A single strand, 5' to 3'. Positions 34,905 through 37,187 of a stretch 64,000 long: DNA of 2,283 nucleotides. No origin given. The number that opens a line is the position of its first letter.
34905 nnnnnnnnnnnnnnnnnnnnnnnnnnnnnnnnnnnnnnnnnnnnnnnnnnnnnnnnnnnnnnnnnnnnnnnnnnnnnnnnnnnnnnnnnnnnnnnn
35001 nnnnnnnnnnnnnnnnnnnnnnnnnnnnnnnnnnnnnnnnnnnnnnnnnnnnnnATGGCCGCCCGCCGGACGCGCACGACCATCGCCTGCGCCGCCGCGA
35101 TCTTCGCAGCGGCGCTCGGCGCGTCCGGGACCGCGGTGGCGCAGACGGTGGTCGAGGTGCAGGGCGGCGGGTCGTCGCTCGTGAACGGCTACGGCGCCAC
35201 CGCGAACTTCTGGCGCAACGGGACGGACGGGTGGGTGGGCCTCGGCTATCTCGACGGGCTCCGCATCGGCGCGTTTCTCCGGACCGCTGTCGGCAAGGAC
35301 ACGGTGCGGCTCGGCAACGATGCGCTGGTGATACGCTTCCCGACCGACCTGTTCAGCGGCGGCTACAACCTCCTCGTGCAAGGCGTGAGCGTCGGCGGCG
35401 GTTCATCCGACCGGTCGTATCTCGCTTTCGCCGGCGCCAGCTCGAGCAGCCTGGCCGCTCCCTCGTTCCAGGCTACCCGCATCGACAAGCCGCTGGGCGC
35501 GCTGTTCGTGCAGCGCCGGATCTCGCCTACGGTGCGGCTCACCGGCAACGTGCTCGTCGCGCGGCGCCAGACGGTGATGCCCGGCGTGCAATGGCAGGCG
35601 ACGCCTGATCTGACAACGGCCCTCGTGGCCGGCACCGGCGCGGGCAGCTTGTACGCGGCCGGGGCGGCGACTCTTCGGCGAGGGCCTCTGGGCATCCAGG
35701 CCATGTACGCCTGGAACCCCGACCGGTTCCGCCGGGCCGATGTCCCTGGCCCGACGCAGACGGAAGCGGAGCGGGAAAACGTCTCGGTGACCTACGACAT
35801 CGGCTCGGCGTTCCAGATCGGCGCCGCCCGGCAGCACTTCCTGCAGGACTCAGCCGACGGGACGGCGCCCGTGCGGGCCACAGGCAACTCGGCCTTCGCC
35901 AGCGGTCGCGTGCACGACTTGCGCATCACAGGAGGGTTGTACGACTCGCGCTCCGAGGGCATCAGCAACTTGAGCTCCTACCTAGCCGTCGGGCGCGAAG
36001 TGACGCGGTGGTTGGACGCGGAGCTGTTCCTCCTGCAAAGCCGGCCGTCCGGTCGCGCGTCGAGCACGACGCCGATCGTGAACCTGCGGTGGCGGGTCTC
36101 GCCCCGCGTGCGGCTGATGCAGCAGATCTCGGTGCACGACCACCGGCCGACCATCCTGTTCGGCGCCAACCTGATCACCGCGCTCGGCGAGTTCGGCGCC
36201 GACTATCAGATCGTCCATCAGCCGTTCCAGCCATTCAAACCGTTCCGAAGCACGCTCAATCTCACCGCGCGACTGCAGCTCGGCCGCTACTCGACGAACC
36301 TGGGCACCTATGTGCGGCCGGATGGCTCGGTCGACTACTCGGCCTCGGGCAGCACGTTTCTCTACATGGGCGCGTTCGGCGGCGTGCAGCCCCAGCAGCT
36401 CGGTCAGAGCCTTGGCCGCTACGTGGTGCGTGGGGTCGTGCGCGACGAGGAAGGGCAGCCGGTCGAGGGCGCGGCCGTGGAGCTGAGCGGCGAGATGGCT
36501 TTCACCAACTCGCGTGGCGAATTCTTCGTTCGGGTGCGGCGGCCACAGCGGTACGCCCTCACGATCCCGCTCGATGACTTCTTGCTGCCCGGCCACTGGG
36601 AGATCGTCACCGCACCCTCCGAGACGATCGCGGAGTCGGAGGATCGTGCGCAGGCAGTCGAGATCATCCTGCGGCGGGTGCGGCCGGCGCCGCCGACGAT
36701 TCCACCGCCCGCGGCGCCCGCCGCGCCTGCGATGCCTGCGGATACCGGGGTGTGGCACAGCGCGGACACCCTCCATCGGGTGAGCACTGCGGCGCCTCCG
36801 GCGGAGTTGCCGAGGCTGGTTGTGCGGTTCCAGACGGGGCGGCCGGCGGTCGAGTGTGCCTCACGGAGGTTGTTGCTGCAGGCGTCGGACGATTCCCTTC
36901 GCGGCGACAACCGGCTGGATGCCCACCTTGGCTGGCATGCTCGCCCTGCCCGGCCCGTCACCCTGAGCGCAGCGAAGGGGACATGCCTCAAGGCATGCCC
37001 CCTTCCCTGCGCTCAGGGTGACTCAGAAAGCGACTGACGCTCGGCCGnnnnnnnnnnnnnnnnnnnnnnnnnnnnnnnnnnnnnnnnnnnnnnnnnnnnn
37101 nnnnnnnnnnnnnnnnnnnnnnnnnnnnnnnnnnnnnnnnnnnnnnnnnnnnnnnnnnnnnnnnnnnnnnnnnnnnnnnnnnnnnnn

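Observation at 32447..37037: Five-gene fimbria-like operon: three paralogous secreted subunits, a chaperone-like protein and an atypical outer-membrane protein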

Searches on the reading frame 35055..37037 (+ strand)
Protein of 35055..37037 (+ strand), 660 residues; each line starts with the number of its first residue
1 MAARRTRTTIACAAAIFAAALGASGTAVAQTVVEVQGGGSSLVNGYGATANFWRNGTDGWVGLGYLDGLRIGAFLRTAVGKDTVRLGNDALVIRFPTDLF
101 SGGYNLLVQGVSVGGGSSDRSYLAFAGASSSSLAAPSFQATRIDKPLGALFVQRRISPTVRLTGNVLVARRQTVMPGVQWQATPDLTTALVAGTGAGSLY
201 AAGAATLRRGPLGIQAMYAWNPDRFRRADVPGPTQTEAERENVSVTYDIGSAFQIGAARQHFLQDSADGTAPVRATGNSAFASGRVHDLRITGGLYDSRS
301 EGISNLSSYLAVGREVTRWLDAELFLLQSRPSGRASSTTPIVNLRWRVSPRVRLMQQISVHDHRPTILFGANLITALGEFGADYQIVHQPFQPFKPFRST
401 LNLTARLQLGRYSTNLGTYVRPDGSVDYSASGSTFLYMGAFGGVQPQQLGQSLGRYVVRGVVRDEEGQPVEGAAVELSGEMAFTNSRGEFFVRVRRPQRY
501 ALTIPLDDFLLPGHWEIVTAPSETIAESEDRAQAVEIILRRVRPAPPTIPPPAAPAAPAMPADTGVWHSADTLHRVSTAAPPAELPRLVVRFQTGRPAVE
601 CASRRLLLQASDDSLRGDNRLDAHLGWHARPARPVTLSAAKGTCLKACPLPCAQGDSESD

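Call 3: search_protein_families(library=pfam, proteins=[window:35055-37037:+], max_evalue=1)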
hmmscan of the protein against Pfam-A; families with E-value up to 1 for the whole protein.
window:35055-37037:+ (660 aa): 5 families
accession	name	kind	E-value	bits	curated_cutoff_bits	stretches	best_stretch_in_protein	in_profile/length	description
PF13620.12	CarboxypepD_reg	-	5.1e-07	30.4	32.3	1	458-504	2-54/82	Carboxypeptidase regulatory-like domain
PF15976.11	CooC_C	-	0.0056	17.1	29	1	457-500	18-61/93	CS1-pili formation C-terminal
PF17692.6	DUF5538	-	0.067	13.8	25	1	542-586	70-117/128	Family of unknown function (DUF5538)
PF25215.1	HVO_B0008_C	-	0.074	13.4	27.4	0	286-300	34-48/51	HVO_B0008 C-terminal domain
PF13715.12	CarbopepD_reg_2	-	0.09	13.3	32.2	1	458-504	1-50/88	CarboxypepD_reg-like domain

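Call 4: search_protein_families(library=ncbifam, proteins=[window:35055-37037:+], max_evalue=1)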
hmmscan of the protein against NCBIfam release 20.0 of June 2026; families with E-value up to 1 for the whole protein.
window:35055-37037:+ (660 aa): 1 family
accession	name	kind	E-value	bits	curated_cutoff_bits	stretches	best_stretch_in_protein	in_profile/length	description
TIGR04134.1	lipo_with_rSAM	hypoth_equivalog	0.016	15.2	39.8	1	443-478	27-62/150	radical SAM-associated putative lipoprotein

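Call 7: search_solved_structures(query=window:35055-37037:+, max_evalue=10)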
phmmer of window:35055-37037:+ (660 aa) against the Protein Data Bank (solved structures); distinct sequences matched with E-value up to 10: 2.
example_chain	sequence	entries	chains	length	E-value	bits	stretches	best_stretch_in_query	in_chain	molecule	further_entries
1nf3_C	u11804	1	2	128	0.11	14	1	404-495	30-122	PAR-6B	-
9ejk_C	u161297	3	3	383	1.1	10.7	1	404-495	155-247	Partitioning defective 6 homolog beta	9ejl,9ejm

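Call 10: find_homologous_proteins(query=window:35055-37037:+)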
Query window:35055-37037:+ (660 aa): 501 proteins with E <= 0.001 among 8000 candidates; the best 120 are listed.
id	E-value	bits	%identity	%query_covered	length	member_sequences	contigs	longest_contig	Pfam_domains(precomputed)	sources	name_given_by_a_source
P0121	0.0e+0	1343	92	99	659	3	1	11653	PF13620.13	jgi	jgi:hypothetical protein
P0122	0.0e+0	1256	87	100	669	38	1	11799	PF13620.13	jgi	jgi:hypothetical protein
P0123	0.0e+0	1147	79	94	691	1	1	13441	PF13620.13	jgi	jgi:hypothetical protein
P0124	0.0e+0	1141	86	87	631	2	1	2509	-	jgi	jgi:hypothetical protein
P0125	0.0e+0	1133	83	88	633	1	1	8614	PF13620.13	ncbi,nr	ncbi:MAG TPA: carboxypeptidase-like regulatory domain-containing protein [Gemmatimonadales bacterium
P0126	0.0e+0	1121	81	96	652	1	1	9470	PF13620.13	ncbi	ncbi:MAG: carboxypeptidase-like regulatory domain-containing protein [Gemmatimonadales bacterium]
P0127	0.0e+0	1099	81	90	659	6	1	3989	PF13620.13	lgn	-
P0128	0.0e+0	1099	81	87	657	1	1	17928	PF13620.13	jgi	jgi:hypothetical protein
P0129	0.0e+0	1076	89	79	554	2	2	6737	PF13620.13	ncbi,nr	ncbi:MAG: carboxypeptidase-like regulatory domain-containing protein [Gemmatimonadota bacterium]|nr:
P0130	0.0e+0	1073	88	81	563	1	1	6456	PF13620.13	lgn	-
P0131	0.0e+0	1072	81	88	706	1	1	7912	PF13620.13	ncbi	-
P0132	0.0e+0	1048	87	82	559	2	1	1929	PF13620.13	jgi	-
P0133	0.0e+0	1047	84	83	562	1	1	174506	PF13620.13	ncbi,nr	ncbi:MAG TPA: carboxypeptidase-like regulatory domain-containing protein [Gemmatimonadales bacterium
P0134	0.0e+0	1042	80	84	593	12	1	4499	PF13620.13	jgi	jgi:hypothetical protein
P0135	0.0e+0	1028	76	84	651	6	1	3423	PF13620.13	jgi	jgi:hypothetical protein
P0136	0.0e+0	1026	72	94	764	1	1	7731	PF00691.26,PF13620.13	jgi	jgi:outer membrane protein OmpA-like peptidoglycan-associated protein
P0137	0.0e+0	1024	80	85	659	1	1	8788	PF13620.13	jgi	jgi:hypothetical protein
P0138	0.0e+0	1023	84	78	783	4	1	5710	PF00691.26,PF13620.13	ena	-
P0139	0.0e+0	1019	78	88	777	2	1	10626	PF00691.26,PF13620.13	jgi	jgi:outer membrane protein OmpA-like peptidoglycan-associated protein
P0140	0.0e+0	1018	80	84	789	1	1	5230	PF00691.26,PF13620.13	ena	-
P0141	0.0e+0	1017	80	84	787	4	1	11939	PF00691.26,PF13620.13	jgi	jgi:outer membrane protein OmpA-like peptidoglycan-associated protein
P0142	1.5e-298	1010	80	84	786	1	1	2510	PF00691.26,PF13620.13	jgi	jgi:outer membrane protein OmpA-like peptidoglycan-associated protein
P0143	4.2e-297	1005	80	84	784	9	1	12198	PF00691.26,PF13620.13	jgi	-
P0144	2.9e-296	1002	78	86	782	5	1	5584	PF00691.26,PF13620.13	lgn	-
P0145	3.3e-296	1002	83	78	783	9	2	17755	PF00691.26,PF13620.13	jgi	jgi:outer membrane protein OmpA-like peptidoglycan-associated protein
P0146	4.2e-295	998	81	79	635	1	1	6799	PF13620.13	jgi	-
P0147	5.9e-295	998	82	78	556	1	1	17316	PF13620.13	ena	-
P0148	1.4e-294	997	82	79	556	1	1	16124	PF13620.13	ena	-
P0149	1.7e-294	996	82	80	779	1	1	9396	PF00691.26,PF13620.13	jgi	jgi:outer membrane protein OmpA-like peptidoglycan-associated protein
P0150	2.0e-294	996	82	79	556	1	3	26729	PF13620.13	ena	-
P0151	4.2e-294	995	78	85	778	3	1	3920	PF00691.26,PF13620.13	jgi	jgi:outer membrane protein OmpA-like peptidoglycan-associated protein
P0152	5.0e-294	995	79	82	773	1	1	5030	PF00691.26,PF13620.13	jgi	jgi:outer membrane protein OmpA-like peptidoglycan-associated protein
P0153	9.3e-294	994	81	80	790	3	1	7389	PF00691.26,PF13620.13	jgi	jgi:outer membrane protein OmpA-like peptidoglycan-associated protein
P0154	4.5e-293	992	80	81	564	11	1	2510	PF13620.13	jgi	jgi:hypothetical protein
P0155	6.1e-293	991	77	84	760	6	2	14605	PF00691.26,PF13620.13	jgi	-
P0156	1.4e-292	990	79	81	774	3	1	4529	PF00691.26,PF13620.13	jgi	jgi:outer membrane protein OmpA-like peptidoglycan-associated protein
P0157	1.5e-292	990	79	82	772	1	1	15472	PF00691.26,PF13620.13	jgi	jgi:outer membrane protein OmpA-like peptidoglycan-associated protein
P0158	1.8e-292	990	81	78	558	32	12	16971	PF13620.13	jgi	jgi:hypothetical protein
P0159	2.4e-292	989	80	80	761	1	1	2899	PF00691.26,PF13620.13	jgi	-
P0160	1.2e-291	987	80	80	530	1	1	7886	PF13620.13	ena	-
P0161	1.8e-291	986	78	84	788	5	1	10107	PF00691.26,PF13620.13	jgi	jgi:outer membrane protein OmpA-like peptidoglycan-associated protein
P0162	2.6e-290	983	79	81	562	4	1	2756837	PF13620.13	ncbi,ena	-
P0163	2.2e-289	979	78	81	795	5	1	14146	PF00691.26,PF13620.13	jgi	-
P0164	2.7e-288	976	79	80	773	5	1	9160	PF00691.26,PF13620.13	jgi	jgi:outer membrane protein OmpA-like peptidoglycan-associated protein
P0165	7.0e-288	975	80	80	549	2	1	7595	PF13620.13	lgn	-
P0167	2.6e-285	966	73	86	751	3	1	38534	PF00691.26,PF13620.13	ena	-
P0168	2.8e-285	966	80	80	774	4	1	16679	PF00691.26,PF13620.13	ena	-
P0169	3.2e-282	956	72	87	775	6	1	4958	PF00691.26,PF13620.13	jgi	-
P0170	5.1e-281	952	78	82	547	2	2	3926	PF13620.13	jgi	jgi:hypothetical protein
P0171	1.7e-269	914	75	78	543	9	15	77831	PF13620.13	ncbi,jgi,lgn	jgi:hypothetical protein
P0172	2.5e-268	910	75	78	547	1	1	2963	PF13620.13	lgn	-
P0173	3.2e-267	906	74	78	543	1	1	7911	PF13620.13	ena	-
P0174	3.8e-254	863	68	86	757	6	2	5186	PF00691.26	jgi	jgi:outer membrane protein OmpA-like peptidoglycan-associated protein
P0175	7.0e-254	862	69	81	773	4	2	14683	PF00691.26,PF13620.13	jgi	jgi:outer membrane protein OmpA-like peptidoglycan-associated protein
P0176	1.6e-251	854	68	84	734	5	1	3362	PF00691.26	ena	-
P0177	3.2e-250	850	69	79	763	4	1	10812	PF00691.26,PF13620.13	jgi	jgi:outer membrane protein OmpA-like peptidoglycan-associated protein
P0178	4.5e-250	850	67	85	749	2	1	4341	PF00691.26,PF13620.13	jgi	jgi:outer membrane protein OmpA-like peptidoglycan-associated protein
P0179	2.2e-245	834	66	84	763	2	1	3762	PF00691.26,PF13620.13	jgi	jgi:outer membrane protein OmpA-like peptidoglycan-associated protein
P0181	8.0e-245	832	69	78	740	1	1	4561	PF00691.26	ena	-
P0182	1.3e-244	832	68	80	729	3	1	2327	PF00691.26,PF13620.13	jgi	jgi:outer membrane protein OmpA-like peptidoglycan-associated protein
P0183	1.7e-244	831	67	83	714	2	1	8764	PF00691.26,PF13620.13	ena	-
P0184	2.1e-244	831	70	78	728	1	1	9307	PF00691.26,PF13620.13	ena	-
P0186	7.0e-243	826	70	79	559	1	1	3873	PF13620.13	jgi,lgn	jgi:hypothetical protein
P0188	2.0e-242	824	66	85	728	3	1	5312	PF00691.26,PF13620.13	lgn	-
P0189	2.7e-241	821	66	84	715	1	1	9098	PF00691.26,PF13620.13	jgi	jgi:outer membrane protein OmpA-like peptidoglycan-associated protein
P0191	1.9e-240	818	67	79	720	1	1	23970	PF00691.26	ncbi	ncbi:MAG TPA: OmpA family protein [Gemmatimonadales bacterium]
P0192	2.5e-240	817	65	83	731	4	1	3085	PF00691.26,PF13620.13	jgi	jgi:outer membrane protein OmpA-like peptidoglycan-associated protein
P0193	7.8e-240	816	69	80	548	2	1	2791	PF13620.13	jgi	jgi:hypothetical protein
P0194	6.5e-239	813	66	82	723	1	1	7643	PF00691.26,PF13620.13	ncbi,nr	ncbi:MAG TPA: OmpA family protein [Gemmatimonadales bacterium]|nr:OmpA family protein [Gemmatimonada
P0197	3.3e-238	810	59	98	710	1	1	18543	PF00691.26,PF13620.13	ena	-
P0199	6.1e-238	810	69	78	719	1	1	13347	PF00691.26,PF13620.13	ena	-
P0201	8.3e-238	809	60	93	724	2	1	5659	PF00691.26,PF13620.13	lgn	-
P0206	2.4e-236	804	67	78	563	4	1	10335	PF13620.13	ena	-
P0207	5.2e-236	803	66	81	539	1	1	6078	PF13620.13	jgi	jgi:hypothetical protein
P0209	8.0e-236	803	67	81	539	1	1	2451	PF13620.13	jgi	jgi:hypothetical protein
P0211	2.3e-235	801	64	84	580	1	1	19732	PF13620.13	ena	-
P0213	3.4e-235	800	59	94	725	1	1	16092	PF00691.26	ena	-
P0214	3.7e-235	800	65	82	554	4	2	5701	PF13620.13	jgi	jgi:hypothetical protein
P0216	7.0e-235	799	66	79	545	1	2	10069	PF13620.13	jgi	jgi:hypothetical protein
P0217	9.3e-235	799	66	81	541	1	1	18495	PF13620.13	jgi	jgi:hypothetical protein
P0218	1.5e-234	798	65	79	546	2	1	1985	PF13620.13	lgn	-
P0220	3.9e-234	797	66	81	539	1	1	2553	PF13620.13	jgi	jgi:hypothetical protein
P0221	3.9e-234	797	67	78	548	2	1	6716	PF13620.13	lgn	-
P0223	7.0e-234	796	65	81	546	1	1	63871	PF13620.13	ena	-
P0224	7.3e-234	796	66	81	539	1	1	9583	PF13620.13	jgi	jgi:hypothetical protein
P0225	1.1e-233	795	64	87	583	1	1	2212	PF13620.13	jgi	jgi:hypothetical protein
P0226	1.2e-233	795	65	78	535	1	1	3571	PF13620.13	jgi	jgi:hypothetical protein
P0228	2.0e-233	795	66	78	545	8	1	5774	PF13620.13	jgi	jgi:hypothetical protein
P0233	1.2e-232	792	63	83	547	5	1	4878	PF13620.13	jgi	jgi:hypothetical protein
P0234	2.1e-232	791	65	83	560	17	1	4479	PF13620.13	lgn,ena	-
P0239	1.0e-231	789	67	78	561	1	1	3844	PF13620.13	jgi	jgi:hypothetical protein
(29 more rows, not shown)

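Call 82: search_protein_families(library=pfam, proteins=[P0136, P0121, P0122], max_evalue=1)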
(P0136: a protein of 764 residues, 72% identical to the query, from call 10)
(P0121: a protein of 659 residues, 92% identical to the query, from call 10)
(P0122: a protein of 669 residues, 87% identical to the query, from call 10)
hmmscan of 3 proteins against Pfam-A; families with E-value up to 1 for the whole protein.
P0136 (764 aa): 2 families
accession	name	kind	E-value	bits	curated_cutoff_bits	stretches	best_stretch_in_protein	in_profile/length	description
PF00691.25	OmpA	-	7.2e-19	68.4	27.2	1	603-697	2-98/98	OmpA family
PF13620.12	CarboxypepD_reg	-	1.6e-06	28.8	32.3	1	457-503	2-54/82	Carboxypeptidase regulatory-like domain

P0121 (659 aa): 3 families
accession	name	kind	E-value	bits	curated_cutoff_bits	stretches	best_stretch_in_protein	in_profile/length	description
PF13620.12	CarboxypepD_reg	-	2.2e-06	28.3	32.3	1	458-504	2-54/82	Carboxypeptidase regulatory-like domain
PF25215.1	HVO_B0008_C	-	0.0023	18.2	27.4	0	285-300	33-48/51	HVO_B0008 C-terminal domain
PF15976.11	CooC_C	-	0.06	13.8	29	1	457-500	18-61/93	CS1-pili formation C-terminal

P0122 (669 aa): 4 families
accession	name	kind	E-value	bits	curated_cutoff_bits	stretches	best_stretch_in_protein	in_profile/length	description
PF13620.12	CarboxypepD_reg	-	4.3e-07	30.6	32.3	1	458-504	2-54/82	Carboxypeptidase regulatory-like domain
PF15976.11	CooC_C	-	0.0056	17.1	29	1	457-500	18-61/93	CS1-pili formation C-terminal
PF13715.12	CarbopepD_reg_2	-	0.088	13.3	32.2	1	458-504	1-50/88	CarboxypepD_reg-like domain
PF24107.1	DUF7382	-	0.27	11.6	27.4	0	459-482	23-46/65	Domain of unknown function (DUF7382)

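Call 93: search_solved_structures(query=A8, max_evalue=10)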
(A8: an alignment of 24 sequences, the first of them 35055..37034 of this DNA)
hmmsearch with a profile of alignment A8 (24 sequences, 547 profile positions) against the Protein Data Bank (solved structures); distinct sequences matched with E-value up to 10: 7.
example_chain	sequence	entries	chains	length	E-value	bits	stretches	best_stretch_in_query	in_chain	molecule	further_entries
9hfj_A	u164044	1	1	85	0.02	16.4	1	454-498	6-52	SusC homolog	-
6ttb_A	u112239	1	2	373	0.78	11.1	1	179-248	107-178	Formate dehydrogenase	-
1s9a_A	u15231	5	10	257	1.3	10.4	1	454-474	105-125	Chlorocatechol 1,2-dioxygenase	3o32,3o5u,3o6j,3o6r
2xsv_A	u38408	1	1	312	1.6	10.1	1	448-475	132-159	CATECHOL 1,2 DIOXYGENASE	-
2xsr_A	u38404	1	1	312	1.6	10.1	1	448-475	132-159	CATECHOL 1,2 DIOXYGENASE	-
2xsu_A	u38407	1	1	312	1.6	10.1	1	448-475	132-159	CATECHOL 1,2 DIOXYGENASE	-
8r2x_A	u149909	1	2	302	1.8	9.9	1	455-475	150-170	6-chlorohydroxyquinol-1,2-dioxygenase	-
